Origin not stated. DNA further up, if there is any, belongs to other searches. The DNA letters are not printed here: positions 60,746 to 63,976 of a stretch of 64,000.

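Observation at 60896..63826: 976-aa ferredoxin - flavin oxidoreductase - linker - membrane-domain fusion protein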

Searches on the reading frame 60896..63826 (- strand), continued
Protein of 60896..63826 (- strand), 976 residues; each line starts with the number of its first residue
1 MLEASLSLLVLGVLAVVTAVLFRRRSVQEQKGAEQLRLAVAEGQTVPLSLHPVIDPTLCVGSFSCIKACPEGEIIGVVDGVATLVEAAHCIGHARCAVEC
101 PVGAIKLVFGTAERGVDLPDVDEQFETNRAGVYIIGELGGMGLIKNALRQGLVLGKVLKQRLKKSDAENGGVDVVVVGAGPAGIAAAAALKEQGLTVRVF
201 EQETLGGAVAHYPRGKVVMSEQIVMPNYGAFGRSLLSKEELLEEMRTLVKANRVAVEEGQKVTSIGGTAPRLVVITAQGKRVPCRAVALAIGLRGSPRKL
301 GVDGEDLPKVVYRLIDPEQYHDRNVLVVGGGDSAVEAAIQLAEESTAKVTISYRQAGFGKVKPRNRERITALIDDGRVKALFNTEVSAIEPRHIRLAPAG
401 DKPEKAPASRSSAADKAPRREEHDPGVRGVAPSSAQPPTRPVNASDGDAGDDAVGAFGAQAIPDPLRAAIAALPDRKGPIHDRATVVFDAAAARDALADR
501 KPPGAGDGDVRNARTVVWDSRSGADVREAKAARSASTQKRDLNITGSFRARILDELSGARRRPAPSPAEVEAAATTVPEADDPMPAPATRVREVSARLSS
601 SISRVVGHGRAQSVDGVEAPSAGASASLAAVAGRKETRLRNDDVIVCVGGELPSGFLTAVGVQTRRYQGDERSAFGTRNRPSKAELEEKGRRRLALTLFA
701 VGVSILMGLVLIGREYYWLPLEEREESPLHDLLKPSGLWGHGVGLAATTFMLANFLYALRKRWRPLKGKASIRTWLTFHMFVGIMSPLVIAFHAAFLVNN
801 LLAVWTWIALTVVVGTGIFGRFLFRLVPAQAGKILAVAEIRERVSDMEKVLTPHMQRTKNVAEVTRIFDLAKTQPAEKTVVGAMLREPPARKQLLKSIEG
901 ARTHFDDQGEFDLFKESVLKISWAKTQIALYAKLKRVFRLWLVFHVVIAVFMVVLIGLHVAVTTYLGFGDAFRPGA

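Call 16: find_related_loci(query=A1, collection=genome_contigs, flank=10000)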
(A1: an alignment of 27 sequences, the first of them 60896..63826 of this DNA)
Query A1 (976 aa) in genome_contigs; peptide patterns used: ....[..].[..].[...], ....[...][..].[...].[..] (x = any residue, [..] = any of these).
397 stretches matched a pattern; 362 encode a relative of the query (tblastn E <= 1e-3); the best 80 are kept; 80 distinct loci.
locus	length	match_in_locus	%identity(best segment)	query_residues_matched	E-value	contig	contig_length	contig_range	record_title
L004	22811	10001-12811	56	19-975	0e+0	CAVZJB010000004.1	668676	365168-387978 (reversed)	MAG: uncultured delta proteobacterium isolate MFD02416.bin.1.82 genome assembly, contig: contig_100777, whole genome sho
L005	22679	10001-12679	69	1-965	1e-179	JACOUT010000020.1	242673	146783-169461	MAG: Deltaproteobacteria bacterium isolate NC_groundwater_80_Ag_B-0.1um_71_39 GD18-4_B1_scaffold_2005757, whole genome s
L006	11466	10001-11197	69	1-399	1e-171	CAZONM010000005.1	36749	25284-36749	MAG TPA_asm: uncultured Myxococcales bacterium isolate binchicken_co16_62 genome assembly, contig: NODE_1886_length_3674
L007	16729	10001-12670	67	1-965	5e-171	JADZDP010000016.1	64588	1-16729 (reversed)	MAG: Deltaproteobacteria bacterium isolate SJ783 c_000000083920, whole genome shotgun sequence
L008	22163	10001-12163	68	13-968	1e-166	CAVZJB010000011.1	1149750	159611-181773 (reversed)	MAG: uncultured delta proteobacterium isolate MFD02416.bin.1.82 genome assembly, contig: contig_20081, whole genome shot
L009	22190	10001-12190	66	10-972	3e-152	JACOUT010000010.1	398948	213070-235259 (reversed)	MAG: Deltaproteobacteria bacterium isolate NC_groundwater_80_Ag_B-0.1um_71_39 GD18-4_B1_scaffold_513457, whole genome sh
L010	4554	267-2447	66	17-969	2e-152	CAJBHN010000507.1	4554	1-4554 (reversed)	MAG: uncultured Myxococcales bacterium isolate Loc090402-4m_bin-0916 genome assembly, contig: bin-0916:0507/1274, whole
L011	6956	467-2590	68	32-972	7e-147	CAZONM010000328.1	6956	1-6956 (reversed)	MAG TPA_asm: uncultured Myxococcales bacterium isolate binchicken_co16_62 genome assembly, contig: NODE_17778_length_695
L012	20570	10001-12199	63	7-972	6e-146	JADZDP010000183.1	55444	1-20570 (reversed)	MAG: Deltaproteobacteria bacterium isolate SJ783 c_000001003052, whole genome shotgun sequence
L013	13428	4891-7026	66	30-972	9e-142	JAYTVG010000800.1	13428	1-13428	MAG: Deltaproteobacteria bacterium isolate GFS_5683 GFS_5683_799, whole genome shotgun sequence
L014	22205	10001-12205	58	5-968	2e-135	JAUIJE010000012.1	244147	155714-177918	MAG: bacterium isolate Co_bin.297 NODE_513_length_244147_cov_3.311851, whole genome shotgun sequence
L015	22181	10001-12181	54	6-973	2e-126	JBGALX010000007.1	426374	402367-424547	MAG: Myxococcaceae bacterium isolate MAG_AAO_H10.48 AAOH10-48_opera_contig_74, whole genome shotgun sequence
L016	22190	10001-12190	52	6-968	5e-126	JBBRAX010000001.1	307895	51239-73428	MAG: Myxococcales bacterium isolate Co_metawrap_2316 Cmw_2316_k141_11486902_length_307895_cov_21.9997, whole genome shot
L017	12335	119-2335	54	2-973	9e-126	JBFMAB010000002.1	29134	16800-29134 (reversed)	MAG: Myxococcota bacterium isolate MAG127 MAG127_2, whole genome shotgun sequence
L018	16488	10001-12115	57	38-968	6e-125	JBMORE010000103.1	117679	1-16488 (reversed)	MAG: Myxococcota bacterium isolate Betzabe_MAG172 MAG172_103, whole genome shotgun sequence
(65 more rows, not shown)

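Call 34: find_encoding_contigs(protein=P0006, flank=10000, max_places=1)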
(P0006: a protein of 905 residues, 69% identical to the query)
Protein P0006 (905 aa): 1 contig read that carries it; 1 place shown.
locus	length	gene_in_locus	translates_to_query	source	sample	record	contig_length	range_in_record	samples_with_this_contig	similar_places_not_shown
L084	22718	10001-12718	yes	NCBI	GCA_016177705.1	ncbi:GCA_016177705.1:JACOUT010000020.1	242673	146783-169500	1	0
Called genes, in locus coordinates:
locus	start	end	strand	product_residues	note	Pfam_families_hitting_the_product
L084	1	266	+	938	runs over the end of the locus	-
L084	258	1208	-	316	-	PF01553:Acyltransferase (faint)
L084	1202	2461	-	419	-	PF01041:DegT_DnrJ_EryC1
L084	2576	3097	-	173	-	-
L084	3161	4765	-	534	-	PF00732:GMC_oxred_N, PF00890:FAD_binding_2 (faint), PF01266:DAO (weak), PF05199:GMC_oxred_C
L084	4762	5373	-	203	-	-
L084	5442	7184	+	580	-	PF02776:TPP_enzyme_N, PF00205:TPP_enzyme_M, PF02775:TPP_enzyme_C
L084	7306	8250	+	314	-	-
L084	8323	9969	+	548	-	-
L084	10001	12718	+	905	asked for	PF13237:Fer4_10 (weak), PF01134:GIDA (faint), PF00890:FAD_binding_2, PF03486:HI0933_like (weak), PF07992:Pyr_redox_2, PF12831:FAD_oxidored, PF13450:NAD_binding_8 (weak), PF13738:Pyr_redox_3, +1 more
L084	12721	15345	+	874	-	PF02085:Cytochrom_CIII (faint), PF14537:Cytochrom_c3_2 (faint), PF14522:Cytochrome_C7 (weak), PF22113:Mtrc-MtrF_II-IV_dom (weak)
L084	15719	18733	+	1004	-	PF13435:Cytochrome_C554 (faint), PF14522:Cytochrome_C7 (faint), PF14537:Cytochrom_c3_2 (faint)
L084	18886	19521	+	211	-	-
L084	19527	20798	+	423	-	-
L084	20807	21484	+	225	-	PF09086:DUF1924 (faint), PF03150:CCP_MauG (weak), PF13442:Cytochrome_CBB3, PF00034:Cytochrom_C (weak)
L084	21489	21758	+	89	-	PF04102:SlyX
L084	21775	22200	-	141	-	-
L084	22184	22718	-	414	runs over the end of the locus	PF08308:PEGA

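Call 35: find_encoding_contigs(protein=P0013, flank=10000, max_places=1)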
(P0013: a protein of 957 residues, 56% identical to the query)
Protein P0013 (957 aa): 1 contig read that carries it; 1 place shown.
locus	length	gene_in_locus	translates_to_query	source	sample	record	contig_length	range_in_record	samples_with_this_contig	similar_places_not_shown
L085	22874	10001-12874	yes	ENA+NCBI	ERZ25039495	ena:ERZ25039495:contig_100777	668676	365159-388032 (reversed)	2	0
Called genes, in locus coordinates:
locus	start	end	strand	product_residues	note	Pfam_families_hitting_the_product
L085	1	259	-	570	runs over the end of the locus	PF00672:HAMP, PF12860:PAS_7 (faint), PF13188:PAS_8 (weak), PF00512:HisKA, PF13581:HATPase_c_2 (faint), PF02518:HATPase_c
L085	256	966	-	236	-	PF00072:Response_reg, PF00486:Trans_reg_C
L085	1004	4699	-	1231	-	PF18998:Flg_new_2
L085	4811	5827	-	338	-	-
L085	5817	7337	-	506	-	-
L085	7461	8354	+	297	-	-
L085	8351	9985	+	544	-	-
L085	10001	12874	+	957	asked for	PF12838:Fer4_7 (faint), PF13237:Fer4_10, PF00890:FAD_binding_2 (weak), PF03486:HI0933_like (weak), PF07992:Pyr_redox_2, PF12831:FAD_oxidored (weak), PF13450:NAD_binding_8 (weak), PF13738:Pyr_redox_3, +4 more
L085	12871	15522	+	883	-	PF02085:Cytochrom_CIII (faint), PF14522:Cytochrome_C7 (faint), PF14537:Cytochrom_c3_2 (faint), PF22113:Mtrc-MtrF_II-IV_dom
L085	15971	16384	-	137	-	PF04828:GFA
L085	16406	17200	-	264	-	PF00929:RNase_T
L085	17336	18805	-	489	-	PF13948:DUF4215 (weak), PF13385:Laminin_G_3, PF02210:Laminin_G_2 (weak)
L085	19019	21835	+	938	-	PF03710:GlnE, PF03445:DUF294 (faint), PF08335:GlnD_UR_UTase, PF03710:GlnE, PF08335:GlnD_UR_UTase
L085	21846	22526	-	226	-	-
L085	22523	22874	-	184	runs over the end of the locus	PF04542:Sigma70_r2, PF08281:Sigma70_r4_2, PF04545:Sigma70_r4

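Call 36: find_encoding_contigs(protein=P0002, flank=10000, max_places=2)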
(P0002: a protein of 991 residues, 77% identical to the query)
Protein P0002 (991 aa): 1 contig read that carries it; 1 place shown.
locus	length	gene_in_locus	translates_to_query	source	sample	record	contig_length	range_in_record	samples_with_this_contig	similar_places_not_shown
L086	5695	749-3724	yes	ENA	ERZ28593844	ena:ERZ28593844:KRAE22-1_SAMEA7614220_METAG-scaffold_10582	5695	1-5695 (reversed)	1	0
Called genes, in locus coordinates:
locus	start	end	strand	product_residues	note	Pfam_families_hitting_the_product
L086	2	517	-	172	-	?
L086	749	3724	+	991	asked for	PF03486:HI0933_like (faint), PF12837:Fer4_6 (faint), PF13237:Fer4_10 (weak), PF00890:FAD_binding_2 (weak), PF07992:Pyr_redox_2, PF12831:FAD_oxidored (weak), PF13450:NAD_binding_8 (weak), PF13738:Pyr_redox_3, +5 more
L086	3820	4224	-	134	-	-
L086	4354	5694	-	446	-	?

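Call 42: search_protein_families(library=ncbifam, proteins=[L002:13967-15790:+, L084:8323-9969:+, L084:7306-8250:+, L084:12721-15345:+, L002:10226-12055:+, L002:12052-12939:+], max_evalue=0.01)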
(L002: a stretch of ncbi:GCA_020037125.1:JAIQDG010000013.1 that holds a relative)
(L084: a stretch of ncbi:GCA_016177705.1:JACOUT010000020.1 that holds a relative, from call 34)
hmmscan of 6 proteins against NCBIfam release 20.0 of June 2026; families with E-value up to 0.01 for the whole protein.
L002:13967-15790:+ (607 aa): 0 families

L084:8323-9969:+ (548 aa): 0 families

L084:7306-8250:+ (314 aa): 0 families

L084:12721-15345:+ (874 aa): 7 families
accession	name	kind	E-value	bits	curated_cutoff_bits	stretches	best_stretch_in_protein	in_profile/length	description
TIGR03508.1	decahem_SO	subfamily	3.5e-14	52.9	192.2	3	262-467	3-175/258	DmsE family decaheme c-type cytochrome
NF045713.1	CxxCH_16_HmcA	equivalog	1e-13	50.8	400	2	208-401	74-267/541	sulfate respiration complex hexadecaheme cytochrome HmcA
NF040967.1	cytc_ExtN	equivalog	4.1e-05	22.6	200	0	565-674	31-137/415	selenite/tellurite reduction operon c-type cytochrome ExtN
NF040968.1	FeS_ExtO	equivalog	9.8e-05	21.3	200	0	565-674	31-137/416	selenite/tellurite reduction operon b-type cytochrome iron-sulfur cluster-binding subunit ExtO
TIGR04257.1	nanowire_3heme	domain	0.00033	20.8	40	1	209-269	22-75/75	c(7)-type cytochrome triheme domain-containing protein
NF041781.1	mnquin_red_QrcA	equivalog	0.00086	19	180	1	206-268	113-173/174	menaquinone reductase multiheme cytochrome c subunit QrcA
NF041028.1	decahem_GSU2203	exception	0.0045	16.3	325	1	430-559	100-219/317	GSU2203 family decaheme c-type cytochrome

L002:10226-12055:+ (609 aa): 7 families
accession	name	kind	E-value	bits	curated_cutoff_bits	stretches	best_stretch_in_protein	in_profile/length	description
TIGR03508.1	decahem_SO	subfamily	2.6e-12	46.8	192.2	2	451-599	34-177/258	DmsE family decaheme c-type cytochrome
NF045713.1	CxxCH_16_HmcA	equivalog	2.1e-07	29.9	400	1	199-417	59-274/541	sulfate respiration complex hexadecaheme cytochrome HmcA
NF040968.1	FeS_ExtO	equivalog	0.00014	20.8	200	1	477-519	31-73/416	selenite/tellurite reduction operon b-type cytochrome iron-sulfur cluster-binding subunit ExtO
NF040967.1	cytc_ExtN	equivalog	0.00018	20.5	200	1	477-519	31-73/415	selenite/tellurite reduction operon c-type cytochrome ExtN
TIGR03153.1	cytochr_NrfH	equivalog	0.0024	18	134.2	1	50-100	89-135/138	cytochrome c nitrite reductase small subunit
TIGR01905.1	paired_CXXCH_1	subfamily_domain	0.007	16.3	25.2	1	88-109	3-24/41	doubled CXXCH domain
TIGR04257.1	nanowire_3heme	domain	0.0078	16.3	40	0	481-537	20-74/75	c(7)-type cytochrome triheme domain-containing protein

L002:12052-12939:+ (295 aa): 1 family
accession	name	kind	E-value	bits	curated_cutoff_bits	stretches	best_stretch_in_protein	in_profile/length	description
NF045713.1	CxxCH_16_HmcA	equivalog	0.0021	16.7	400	1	54-129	319-391/541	sulfate respiration complex hexadecaheme cytochrome HmcA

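Call 71: predict_structure(alignment_id=A3)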
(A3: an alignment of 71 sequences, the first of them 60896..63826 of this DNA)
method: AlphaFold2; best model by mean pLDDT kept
length: 976 residues; sequences in the alignment: 71
mean_pLDDT: 71.0   pTM: 0.61
mean pLDDT of the five models: 71.0, 70.7, 70.5, 70.1, 70.0
residues with pLDDT >= 90: 266; 70-90: 331; 50-70: 131; < 50: 248
segments of 3 or more residues with pLDDT < 50: 48-50, 109-114, 139-142, 403-417, 419-424, 426-431, 433-436, 442-584, 588-627, 629-633, 670-677, 830-833
pLDDT, mean of each block of 10 residues (from residue 1): 84 90 88 83 60 60 65 75 73 60 53 56 84 73 73 94 84 94 95 96 84 67 90 82 95 95 93 95 95 66 88 76 91 85 94 87 84 96 94 89 40 40 37 43 36 33 41 40 29 37 36 31 33 33 27 29 35 34 40 32 32 34 43 71 82 75 68 48 75 92 92 87 91 85 83 83 74 84 89 68 79 87 67 58 87 94 95 85 89 96 96 96 88 81 85 82 73 61
secondary structure, 60 per line:
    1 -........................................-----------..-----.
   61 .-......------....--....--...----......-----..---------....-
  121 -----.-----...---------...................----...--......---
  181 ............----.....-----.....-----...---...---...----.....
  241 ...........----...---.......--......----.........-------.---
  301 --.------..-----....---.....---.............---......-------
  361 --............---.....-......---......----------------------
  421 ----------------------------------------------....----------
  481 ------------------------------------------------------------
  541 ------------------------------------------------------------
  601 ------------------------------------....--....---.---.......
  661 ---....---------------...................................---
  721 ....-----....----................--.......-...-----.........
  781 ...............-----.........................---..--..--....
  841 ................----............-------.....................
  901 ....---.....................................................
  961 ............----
elements in order (helices of 4 or more, strands of 3 or more residues): H2-41 H63-68 E75-78 E81-84 H94-99 E116-119 E132-134 H144-162 E172-177 H181-192 E197-201 H207-211 E217-219 E223-225 E229-231 H238-251 E256-258 E262-268 E271-276 E281-289 H317-320 E324-328 H332-344 E348-353 H363-374 E378-382 E384-389 E393-398 H467-470 E637-640 E643-646 H654-660 E664-667 H683-717 H721-724 H730-733 H738-753 H756-762 H772-795 H801-825 H837-856 H861-872 H880-904 H908-972
